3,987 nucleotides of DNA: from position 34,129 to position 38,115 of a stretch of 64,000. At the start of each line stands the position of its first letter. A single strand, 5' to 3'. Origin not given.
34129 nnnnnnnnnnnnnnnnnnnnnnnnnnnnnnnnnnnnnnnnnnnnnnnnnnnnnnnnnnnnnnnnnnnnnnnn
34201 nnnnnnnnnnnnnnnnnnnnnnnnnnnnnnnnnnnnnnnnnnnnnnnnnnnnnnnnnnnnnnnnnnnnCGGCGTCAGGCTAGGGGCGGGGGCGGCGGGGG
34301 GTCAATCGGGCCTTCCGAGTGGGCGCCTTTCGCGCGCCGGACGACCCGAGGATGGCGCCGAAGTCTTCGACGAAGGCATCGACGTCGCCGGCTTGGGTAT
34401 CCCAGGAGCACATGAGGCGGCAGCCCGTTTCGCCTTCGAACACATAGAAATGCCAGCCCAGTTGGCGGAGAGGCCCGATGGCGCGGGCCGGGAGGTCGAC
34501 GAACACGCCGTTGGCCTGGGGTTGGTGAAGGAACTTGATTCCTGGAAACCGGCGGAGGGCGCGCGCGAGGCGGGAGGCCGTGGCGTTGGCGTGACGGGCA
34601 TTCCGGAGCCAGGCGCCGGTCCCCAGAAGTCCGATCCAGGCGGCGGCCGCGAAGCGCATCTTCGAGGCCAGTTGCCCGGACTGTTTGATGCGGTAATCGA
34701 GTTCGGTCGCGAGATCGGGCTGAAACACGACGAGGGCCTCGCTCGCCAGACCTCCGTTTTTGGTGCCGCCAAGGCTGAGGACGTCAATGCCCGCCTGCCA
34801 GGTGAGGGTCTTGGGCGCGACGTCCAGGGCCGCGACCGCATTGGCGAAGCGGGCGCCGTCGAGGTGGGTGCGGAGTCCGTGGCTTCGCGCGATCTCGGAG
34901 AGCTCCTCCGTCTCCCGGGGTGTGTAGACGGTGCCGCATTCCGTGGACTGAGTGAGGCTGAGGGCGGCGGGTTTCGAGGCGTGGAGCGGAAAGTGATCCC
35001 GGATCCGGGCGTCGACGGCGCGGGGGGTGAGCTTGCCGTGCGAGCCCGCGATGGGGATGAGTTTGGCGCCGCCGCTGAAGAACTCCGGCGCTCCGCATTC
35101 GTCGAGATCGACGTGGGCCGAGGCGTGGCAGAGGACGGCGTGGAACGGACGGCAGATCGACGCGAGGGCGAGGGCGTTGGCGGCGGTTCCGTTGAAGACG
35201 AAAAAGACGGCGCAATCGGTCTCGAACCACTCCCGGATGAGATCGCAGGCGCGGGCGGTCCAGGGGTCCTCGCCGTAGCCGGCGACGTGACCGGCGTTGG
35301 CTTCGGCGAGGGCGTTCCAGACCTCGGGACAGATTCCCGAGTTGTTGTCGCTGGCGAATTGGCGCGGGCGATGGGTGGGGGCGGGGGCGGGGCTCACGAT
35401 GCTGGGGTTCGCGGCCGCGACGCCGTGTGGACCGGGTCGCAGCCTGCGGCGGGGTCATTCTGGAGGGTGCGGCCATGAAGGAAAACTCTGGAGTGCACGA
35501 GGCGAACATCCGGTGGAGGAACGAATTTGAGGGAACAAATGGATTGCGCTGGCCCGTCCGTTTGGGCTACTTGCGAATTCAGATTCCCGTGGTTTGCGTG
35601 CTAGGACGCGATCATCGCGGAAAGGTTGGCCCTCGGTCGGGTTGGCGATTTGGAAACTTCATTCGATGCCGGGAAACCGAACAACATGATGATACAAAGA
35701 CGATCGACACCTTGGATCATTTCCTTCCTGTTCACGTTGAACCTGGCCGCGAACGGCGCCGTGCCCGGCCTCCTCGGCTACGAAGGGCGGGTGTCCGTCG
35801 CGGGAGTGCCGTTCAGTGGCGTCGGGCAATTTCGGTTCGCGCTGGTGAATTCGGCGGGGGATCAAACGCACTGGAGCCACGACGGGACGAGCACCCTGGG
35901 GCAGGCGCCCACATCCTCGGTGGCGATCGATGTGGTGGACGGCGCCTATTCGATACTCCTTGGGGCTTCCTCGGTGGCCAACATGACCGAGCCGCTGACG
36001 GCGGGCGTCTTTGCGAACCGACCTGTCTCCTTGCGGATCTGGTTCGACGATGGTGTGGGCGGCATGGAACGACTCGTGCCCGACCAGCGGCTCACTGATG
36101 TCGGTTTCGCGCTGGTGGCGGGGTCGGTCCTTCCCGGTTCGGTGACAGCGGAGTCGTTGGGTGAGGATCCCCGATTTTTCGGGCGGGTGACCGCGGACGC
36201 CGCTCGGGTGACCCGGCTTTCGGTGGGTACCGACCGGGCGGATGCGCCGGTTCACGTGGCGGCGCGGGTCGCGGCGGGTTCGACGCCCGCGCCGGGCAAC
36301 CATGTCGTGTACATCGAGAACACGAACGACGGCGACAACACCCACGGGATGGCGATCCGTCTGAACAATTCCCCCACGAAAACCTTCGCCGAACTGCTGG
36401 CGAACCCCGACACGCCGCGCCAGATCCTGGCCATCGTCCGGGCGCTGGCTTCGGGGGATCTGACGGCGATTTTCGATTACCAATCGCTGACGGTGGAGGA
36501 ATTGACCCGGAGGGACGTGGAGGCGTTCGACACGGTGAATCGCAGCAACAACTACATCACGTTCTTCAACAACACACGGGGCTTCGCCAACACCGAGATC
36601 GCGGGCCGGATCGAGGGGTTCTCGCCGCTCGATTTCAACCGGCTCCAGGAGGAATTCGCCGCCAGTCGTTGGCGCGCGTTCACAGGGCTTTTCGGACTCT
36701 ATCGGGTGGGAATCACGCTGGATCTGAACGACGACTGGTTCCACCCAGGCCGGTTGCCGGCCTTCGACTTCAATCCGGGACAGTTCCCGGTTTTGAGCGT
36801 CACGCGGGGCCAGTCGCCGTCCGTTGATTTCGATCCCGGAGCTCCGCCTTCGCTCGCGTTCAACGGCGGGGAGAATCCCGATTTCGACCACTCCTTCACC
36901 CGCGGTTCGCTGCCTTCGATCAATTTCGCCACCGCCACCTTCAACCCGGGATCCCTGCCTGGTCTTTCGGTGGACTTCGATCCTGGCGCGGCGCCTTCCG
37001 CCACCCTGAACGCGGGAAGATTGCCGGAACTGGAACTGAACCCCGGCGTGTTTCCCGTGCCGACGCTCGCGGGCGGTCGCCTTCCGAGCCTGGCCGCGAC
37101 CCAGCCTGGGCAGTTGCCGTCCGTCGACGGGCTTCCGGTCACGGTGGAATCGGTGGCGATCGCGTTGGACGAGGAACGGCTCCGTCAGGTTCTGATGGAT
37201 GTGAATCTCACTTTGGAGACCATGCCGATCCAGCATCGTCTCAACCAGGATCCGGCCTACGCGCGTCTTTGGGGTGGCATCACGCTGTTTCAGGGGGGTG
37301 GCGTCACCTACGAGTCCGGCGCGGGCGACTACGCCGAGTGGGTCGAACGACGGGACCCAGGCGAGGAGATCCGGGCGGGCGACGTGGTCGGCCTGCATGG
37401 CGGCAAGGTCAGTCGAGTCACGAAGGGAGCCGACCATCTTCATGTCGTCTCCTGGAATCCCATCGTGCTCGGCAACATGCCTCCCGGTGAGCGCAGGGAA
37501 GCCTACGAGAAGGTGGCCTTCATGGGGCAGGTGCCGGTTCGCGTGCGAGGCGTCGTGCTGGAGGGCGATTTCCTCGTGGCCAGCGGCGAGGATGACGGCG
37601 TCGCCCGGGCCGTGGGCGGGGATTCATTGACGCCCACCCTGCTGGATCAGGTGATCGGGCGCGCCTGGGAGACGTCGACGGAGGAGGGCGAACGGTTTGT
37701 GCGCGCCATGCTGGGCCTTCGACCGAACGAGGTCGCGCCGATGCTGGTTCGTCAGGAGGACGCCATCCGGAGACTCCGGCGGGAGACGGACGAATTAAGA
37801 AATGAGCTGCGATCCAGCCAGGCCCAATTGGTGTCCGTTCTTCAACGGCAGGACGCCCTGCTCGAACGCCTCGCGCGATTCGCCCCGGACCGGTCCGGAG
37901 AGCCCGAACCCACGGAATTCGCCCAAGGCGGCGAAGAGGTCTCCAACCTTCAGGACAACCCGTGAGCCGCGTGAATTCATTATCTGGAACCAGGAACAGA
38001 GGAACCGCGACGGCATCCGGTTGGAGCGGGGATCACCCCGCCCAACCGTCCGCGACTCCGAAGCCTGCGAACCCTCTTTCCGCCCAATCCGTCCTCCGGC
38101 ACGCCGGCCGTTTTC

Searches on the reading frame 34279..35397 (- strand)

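Call 48: search_protein_families(library=pfam, proteins=[window:34279-35397:-], max_evalue=0.0001)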
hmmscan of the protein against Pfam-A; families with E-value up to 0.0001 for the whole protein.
window:34279-35397:- (372 aa): 1 family
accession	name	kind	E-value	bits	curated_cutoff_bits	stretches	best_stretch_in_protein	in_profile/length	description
PF01212.27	Beta_elim_lyase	-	1.1e-61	209.2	27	1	13-302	1-285/288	Beta-eliminating lyase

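Call 66: search_protein_families(library=ncbifam, proteins=[window:34279-35397:-], max_evalue=0.00001)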
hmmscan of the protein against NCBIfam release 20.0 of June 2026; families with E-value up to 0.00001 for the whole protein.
window:34279-35397:- (372 aa): 2 families
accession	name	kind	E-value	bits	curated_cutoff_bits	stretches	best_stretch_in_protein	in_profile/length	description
NF041359.1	GntG_guanitoxin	subfamily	1.1e-20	74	230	1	23-302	17-292/343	GntG family PLP-dependent aldolase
NF007825.0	PRK10534.1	equivalog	8.4e-14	51.3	312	1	25-311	15-291/333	low-specificity L-threonine aldolase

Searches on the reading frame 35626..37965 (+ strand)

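Call 27: search_protein_families(library=pfam, proteins=[window:35626-37965:+], max_evalue=0.0001)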
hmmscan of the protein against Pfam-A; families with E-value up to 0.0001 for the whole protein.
window:35626-37965:+ (779 aa): 1 family
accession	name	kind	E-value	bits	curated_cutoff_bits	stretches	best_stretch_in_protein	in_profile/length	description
PF11962.13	Peptidase_G2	-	3.1e-08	33.8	25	0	559-617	41-98/228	Peptidase_G2, IMC autoproteolytic cleavage domain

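Call 66: search_protein_families(library=ncbifam, proteins=[window:35626-37965:+], max_evalue=0.00001)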
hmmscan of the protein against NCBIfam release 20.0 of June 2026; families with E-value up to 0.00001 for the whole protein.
window:35626-37965:+ (779 aa): 0 families
